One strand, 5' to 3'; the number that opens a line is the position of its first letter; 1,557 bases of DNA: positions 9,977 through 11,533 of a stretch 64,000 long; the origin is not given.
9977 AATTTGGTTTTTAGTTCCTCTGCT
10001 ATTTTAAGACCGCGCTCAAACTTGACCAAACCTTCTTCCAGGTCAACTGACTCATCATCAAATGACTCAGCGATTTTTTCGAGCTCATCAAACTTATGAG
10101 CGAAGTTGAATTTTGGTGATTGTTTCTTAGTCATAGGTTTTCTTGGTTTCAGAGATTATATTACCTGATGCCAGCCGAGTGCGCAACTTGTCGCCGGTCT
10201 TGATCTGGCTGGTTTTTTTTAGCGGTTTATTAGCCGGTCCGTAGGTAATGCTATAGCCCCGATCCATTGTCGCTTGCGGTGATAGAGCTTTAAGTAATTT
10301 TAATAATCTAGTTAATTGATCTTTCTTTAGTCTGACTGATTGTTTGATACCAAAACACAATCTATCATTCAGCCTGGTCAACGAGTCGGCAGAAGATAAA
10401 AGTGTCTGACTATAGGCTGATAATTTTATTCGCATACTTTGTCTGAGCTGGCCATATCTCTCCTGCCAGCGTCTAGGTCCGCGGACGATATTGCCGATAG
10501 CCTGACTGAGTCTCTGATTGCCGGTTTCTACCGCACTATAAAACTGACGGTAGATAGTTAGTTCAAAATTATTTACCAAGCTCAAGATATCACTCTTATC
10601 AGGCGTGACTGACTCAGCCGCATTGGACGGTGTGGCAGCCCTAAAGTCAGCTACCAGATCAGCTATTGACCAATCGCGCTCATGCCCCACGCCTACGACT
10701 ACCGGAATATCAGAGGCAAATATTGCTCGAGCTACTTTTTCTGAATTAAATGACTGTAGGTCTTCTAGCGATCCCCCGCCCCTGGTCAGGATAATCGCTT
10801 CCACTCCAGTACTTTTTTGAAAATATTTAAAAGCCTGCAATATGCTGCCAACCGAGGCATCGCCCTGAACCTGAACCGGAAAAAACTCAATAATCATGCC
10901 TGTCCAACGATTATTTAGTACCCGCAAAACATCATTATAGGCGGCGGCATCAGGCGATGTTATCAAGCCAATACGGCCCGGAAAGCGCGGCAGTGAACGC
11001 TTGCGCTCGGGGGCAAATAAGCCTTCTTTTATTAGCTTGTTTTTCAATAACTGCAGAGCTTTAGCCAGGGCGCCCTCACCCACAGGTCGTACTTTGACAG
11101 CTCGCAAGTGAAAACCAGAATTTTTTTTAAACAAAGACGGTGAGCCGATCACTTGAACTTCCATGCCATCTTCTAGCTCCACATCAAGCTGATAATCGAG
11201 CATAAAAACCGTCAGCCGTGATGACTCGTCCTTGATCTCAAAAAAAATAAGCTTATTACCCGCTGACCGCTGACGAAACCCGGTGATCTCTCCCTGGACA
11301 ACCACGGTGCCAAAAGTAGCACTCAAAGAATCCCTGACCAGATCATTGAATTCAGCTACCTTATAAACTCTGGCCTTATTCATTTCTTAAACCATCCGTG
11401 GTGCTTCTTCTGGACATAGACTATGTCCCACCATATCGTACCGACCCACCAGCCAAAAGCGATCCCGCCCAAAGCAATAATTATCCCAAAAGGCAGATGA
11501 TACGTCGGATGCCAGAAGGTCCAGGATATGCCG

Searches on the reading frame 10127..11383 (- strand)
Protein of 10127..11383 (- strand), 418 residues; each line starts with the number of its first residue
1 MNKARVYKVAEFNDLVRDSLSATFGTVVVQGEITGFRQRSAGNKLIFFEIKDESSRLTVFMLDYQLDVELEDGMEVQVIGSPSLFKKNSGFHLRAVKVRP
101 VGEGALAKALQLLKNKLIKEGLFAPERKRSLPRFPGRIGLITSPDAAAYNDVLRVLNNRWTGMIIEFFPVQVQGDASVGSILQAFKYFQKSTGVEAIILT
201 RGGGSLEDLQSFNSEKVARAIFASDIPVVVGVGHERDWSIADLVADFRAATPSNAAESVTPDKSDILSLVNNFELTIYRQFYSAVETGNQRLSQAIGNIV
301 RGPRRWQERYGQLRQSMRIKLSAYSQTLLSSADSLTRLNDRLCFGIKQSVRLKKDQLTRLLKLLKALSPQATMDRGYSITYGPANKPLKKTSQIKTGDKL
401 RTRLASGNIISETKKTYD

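Call 24: search_protein_families(library=pfam, proteins=[window:10127-11383:-])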
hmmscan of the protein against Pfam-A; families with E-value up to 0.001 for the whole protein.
window:10127-11383:- (418 aa): 3 families
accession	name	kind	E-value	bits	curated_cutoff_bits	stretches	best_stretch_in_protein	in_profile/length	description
PF02601.20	Exonuc_VII_L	-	3.4e-81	273.6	35.9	1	122-410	1-313/315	Exonuclease VII, large subunit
PF13742.12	tRNA_anti_2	-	6.4e-15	55.6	27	1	7-98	1-94/95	OB-fold nucleic acid binding domain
PF01336.31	tRNA_anti-codon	-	8e-08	32.6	27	1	27-99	1-73/75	OB-fold nucleic acid binding domain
